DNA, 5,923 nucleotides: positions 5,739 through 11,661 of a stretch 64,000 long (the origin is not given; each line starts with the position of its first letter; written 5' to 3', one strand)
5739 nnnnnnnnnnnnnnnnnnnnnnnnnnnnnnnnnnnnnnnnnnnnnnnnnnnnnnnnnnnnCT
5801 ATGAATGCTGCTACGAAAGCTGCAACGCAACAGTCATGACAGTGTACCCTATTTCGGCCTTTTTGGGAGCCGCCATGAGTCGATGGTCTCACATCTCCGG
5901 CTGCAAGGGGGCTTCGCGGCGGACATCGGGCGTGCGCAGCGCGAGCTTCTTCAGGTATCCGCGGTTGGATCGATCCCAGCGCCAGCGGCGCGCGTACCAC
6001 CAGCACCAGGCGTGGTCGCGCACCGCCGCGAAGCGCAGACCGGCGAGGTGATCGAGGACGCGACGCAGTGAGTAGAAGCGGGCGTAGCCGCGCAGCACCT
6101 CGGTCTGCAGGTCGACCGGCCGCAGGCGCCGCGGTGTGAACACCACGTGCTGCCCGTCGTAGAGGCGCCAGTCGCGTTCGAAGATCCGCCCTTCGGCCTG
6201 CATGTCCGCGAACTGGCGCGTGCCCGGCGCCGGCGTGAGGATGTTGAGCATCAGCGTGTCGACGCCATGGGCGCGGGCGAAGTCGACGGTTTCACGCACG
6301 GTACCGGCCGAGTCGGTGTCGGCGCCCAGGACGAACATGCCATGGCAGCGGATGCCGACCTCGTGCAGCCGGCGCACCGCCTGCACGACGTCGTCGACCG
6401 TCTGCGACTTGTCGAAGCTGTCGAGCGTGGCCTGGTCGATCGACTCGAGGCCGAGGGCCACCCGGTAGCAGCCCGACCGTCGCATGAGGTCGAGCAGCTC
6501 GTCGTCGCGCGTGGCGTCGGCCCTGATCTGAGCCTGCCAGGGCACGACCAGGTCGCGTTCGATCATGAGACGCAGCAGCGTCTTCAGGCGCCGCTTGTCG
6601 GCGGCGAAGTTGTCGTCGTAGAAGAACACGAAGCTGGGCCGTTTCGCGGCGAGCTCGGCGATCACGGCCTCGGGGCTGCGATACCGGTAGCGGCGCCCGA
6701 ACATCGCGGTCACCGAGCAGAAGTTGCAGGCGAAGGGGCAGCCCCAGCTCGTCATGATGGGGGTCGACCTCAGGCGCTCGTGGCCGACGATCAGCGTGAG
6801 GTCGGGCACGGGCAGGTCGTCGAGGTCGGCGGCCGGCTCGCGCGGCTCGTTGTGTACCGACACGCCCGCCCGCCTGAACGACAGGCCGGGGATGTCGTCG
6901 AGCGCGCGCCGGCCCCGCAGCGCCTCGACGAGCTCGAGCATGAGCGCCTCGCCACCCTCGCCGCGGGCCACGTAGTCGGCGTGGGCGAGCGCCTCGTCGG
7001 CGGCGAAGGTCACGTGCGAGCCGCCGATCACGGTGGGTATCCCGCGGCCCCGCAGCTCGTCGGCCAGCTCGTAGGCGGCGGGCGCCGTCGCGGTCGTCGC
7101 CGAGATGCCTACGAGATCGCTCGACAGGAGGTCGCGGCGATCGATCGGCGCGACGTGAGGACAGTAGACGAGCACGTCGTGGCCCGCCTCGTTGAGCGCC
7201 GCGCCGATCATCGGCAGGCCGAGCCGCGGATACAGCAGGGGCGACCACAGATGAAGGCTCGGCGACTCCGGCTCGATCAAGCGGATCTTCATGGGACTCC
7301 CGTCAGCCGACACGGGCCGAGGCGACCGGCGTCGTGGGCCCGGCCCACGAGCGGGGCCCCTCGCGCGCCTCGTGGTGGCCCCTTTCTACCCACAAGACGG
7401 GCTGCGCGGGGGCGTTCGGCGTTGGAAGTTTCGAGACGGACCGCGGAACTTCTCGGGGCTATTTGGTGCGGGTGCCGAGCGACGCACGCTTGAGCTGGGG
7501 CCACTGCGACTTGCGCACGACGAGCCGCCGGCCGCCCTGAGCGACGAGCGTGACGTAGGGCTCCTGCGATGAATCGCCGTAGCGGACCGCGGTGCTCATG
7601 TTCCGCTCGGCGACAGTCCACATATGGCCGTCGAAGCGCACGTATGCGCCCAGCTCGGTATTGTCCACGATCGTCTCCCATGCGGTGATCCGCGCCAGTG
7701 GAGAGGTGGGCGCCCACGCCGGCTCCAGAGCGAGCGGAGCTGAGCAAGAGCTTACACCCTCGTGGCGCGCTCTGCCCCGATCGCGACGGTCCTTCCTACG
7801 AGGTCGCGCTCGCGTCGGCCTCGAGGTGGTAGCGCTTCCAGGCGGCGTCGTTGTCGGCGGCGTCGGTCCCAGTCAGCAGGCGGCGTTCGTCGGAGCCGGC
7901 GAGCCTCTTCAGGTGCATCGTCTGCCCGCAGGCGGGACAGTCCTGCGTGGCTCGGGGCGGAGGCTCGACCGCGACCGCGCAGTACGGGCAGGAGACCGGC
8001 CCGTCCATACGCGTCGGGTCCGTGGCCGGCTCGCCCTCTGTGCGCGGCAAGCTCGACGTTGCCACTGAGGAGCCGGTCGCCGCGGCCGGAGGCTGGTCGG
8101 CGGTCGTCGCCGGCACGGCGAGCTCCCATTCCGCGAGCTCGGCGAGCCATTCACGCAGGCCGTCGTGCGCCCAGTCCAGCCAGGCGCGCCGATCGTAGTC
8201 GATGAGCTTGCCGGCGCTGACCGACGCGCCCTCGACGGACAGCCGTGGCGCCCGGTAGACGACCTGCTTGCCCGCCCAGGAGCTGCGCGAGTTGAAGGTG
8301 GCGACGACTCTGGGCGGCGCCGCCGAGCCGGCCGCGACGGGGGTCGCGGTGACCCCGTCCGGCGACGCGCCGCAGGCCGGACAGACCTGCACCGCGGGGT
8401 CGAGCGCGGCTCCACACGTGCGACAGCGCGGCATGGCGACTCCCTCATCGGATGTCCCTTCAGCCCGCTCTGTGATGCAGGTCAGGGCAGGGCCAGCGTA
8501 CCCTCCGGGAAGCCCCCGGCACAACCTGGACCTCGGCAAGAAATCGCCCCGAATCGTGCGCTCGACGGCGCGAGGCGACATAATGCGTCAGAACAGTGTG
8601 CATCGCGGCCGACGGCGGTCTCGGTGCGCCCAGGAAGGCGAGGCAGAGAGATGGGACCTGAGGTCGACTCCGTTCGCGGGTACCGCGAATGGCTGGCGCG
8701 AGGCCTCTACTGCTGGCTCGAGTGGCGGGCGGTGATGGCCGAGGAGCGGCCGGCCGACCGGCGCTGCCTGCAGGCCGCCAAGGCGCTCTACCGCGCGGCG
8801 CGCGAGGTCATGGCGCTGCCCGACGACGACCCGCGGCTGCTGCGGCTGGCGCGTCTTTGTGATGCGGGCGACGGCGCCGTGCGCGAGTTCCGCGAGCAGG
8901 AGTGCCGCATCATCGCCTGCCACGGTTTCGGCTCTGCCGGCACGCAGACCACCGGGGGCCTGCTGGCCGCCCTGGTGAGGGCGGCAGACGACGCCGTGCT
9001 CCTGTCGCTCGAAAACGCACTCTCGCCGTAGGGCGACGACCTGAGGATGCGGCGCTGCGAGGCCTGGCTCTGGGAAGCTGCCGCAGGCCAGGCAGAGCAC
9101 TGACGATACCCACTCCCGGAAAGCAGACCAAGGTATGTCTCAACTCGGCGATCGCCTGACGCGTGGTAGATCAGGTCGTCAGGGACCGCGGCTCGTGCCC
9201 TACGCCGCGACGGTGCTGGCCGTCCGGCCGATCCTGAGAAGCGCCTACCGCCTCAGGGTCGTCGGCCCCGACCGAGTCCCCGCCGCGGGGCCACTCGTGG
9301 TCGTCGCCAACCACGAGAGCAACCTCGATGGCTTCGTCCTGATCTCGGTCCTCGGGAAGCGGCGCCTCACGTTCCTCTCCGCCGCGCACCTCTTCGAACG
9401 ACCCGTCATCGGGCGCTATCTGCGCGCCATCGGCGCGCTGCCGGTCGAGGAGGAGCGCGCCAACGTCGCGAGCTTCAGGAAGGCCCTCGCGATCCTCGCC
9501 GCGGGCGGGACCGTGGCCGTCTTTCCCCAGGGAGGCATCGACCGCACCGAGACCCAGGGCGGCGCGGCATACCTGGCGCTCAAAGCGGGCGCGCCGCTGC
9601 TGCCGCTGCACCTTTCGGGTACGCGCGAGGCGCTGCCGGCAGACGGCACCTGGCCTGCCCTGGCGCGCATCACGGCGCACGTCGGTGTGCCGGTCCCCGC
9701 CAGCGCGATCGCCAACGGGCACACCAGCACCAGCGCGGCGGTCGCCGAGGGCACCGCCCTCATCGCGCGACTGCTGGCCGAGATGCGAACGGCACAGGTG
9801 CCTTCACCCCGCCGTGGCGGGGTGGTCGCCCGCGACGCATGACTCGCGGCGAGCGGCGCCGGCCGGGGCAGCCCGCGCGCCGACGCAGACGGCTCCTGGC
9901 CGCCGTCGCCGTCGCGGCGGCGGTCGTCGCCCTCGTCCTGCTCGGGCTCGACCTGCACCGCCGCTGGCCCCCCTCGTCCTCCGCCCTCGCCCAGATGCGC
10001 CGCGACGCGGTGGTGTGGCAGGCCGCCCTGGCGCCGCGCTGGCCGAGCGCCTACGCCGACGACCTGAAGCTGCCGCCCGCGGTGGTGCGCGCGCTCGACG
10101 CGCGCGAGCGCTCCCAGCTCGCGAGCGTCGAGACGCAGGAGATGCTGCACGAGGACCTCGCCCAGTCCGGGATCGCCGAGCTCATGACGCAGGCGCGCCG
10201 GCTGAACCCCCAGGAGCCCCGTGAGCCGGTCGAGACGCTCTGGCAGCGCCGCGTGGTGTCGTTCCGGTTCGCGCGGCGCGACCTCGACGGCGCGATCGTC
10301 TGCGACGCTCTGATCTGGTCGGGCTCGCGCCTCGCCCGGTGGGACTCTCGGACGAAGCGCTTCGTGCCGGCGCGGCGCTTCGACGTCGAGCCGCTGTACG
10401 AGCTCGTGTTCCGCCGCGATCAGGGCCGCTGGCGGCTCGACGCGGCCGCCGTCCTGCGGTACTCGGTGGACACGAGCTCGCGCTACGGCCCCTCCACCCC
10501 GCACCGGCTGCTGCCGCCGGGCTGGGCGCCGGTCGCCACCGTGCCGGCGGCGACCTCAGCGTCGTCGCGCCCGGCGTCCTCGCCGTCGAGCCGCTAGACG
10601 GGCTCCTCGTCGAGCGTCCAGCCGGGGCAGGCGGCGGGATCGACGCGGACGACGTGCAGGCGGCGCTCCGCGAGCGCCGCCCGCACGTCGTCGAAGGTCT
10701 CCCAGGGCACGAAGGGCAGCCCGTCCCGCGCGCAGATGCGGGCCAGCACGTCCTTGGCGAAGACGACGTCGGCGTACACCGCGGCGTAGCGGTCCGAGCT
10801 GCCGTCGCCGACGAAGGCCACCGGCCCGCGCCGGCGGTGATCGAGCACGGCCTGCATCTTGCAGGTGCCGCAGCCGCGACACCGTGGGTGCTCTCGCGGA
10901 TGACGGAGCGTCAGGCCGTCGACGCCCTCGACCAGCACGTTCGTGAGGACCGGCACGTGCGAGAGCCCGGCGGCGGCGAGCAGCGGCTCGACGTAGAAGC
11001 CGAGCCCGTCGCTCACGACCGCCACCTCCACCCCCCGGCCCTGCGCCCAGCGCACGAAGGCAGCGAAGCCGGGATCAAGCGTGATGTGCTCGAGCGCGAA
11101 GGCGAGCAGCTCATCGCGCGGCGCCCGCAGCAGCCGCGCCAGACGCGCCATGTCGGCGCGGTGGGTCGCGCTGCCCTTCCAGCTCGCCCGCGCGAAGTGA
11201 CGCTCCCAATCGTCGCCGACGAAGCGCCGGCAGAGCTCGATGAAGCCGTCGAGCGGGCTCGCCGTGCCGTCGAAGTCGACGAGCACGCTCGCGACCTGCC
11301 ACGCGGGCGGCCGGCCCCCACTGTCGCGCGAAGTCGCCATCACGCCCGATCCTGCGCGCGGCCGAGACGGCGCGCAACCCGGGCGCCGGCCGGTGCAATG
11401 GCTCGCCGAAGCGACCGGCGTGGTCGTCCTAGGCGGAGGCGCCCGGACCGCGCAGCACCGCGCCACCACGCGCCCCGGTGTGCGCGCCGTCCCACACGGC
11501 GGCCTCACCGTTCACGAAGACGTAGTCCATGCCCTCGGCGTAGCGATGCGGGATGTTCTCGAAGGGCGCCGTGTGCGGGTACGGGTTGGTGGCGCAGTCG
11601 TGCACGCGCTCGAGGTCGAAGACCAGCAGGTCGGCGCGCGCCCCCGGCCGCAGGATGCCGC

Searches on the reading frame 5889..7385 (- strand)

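Call 21: search_protein_families(library=pfam, proteins=[window:5889-7385:-], max_evalue=0.001)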
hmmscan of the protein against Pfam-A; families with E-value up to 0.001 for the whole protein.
window:5889-7385:- (498 aa): 2 families
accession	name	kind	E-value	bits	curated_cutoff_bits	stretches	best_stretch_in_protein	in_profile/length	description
PF04055.27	Radical_SAM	-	4.4e-20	72.9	29.5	1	215-359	6-157/166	Radical SAM superfamily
PF02310.24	B12-binding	-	1.2e-16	61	32.1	1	52-148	12-117/121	B12 binding domain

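Call 74: search_protein_families(library=ncbifam, proteins=[window:5889-7385:-], max_evalue=0.00001)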
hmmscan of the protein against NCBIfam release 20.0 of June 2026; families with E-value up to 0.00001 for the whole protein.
window:5889-7385:- (498 aa): 20 families
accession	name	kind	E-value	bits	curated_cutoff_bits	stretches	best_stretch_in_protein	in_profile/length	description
TIGR02026.1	BchE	equivalog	2.5e-46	158.6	481.35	1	34-442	2-432/497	magnesium-protoporphyrin IX monomethyl ester anaerobic oxidative cyclase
TIGR04479.1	bcpD_PhpK_rSAM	subfamily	1.2e-39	136.1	600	1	136-376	171-412/504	PhpK family radical SAM P-methyltransferase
TIGR03471.1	HpnJ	equivalog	5e-39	134.5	577.6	1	90-418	70-410/472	hopanoid biosynthesis associated radical SAM protein HpnJ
TIGR04367.1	HpnR_B12_rSAM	equivalog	2e-32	112.4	650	1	54-422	22-397/490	hopanoid C-3 methylase HpnR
NF050148.1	rSAM_ApyD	equivalog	6.5e-31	107.4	750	1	51-398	22-396/645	RiPP biosynthesis radical SAM protein ApyD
TIGR04014.1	B12_SAM_MJ_0865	equivalog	5.8e-29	101.1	360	1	47-390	5-353/434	methyl-coenzyme M reductase glutamine C-methyltransferase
TIGR04072.2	rSAM_ladder_B12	equivalog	6.4e-29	100.8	360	1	55-368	19-344/443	lipid biosynthesis B12-binding/radical SAM protein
NF038361.1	rSAM_Sden_1168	equivalog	3.3e-24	85.3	575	1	128-401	191-479/560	Sden_1168 family B12-binding radical SAM P-methyltransferase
TIGR04013.1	B12_SAM_MJ_1487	hypoth_equivalog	6.1e-24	84.6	251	1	89-372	44-332/382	TIGR04013 family B12-binding domain/radical SAM domain-containing protein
TIGR03975.1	rSAM_ocin_1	subfamily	1.2e-18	67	281.85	1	89-348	129-405/606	RiPP maturation radical SAM C-methyltransferase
TIGR04385.1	B12_rSAM_cofa1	equivalog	6.7e-17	61.8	450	1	118-370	102-361/438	B12 lower ligand biosynthesis radical SAM protein BzaD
TIGR04295.1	B12_rSAM_oligo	hypoth_equivalog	1e-16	60.6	400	1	106-328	92-316/422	TIGR04295 family B12-binding domain-containing radical SAM protein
NF033070.1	rSAM_AprD4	equivalog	9.6e-16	57.7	500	1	204-401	193-396/456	AprD4 family radical SAM diol-dehydratase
NF033712.0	B12_rSAM_KedN5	subfamily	3.4e-13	48.7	700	1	118-358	94-355/624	KedN5 family methylcobalamin-dependent radical SAM C-methyltransferase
NF040546.1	rSAM_CUAEP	equivalog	1.8e-12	46.7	500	1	56-352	15-320/468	CUAEP/CCAEP-tail radical SAM (seleno)protein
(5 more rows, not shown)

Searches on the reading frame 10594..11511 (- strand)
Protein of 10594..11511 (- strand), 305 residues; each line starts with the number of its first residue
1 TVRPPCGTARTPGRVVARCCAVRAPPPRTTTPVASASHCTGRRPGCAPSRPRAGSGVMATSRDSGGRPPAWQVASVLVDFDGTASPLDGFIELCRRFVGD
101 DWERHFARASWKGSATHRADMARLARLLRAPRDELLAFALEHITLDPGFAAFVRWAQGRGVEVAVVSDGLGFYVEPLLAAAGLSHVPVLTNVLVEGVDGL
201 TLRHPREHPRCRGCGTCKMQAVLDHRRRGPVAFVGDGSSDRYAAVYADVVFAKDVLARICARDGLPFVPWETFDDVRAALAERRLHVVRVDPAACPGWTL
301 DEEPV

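Call 21: search_protein_families(library=pfam, proteins=[window:10594-11511:-], max_evalue=0.001)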
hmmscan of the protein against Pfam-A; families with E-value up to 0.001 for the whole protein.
window:10594-11511:- (305 aa): 2 families
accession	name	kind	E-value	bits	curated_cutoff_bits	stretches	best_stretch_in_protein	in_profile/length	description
PF12710.13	HAD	-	2.2e-16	61.3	27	1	76-243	1-187/189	haloacid dehalogenase-like hydrolase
PF06888.18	Put_Phosphatase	-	0.00018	21.4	27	1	136-241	63-182/234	Putative Phosphatase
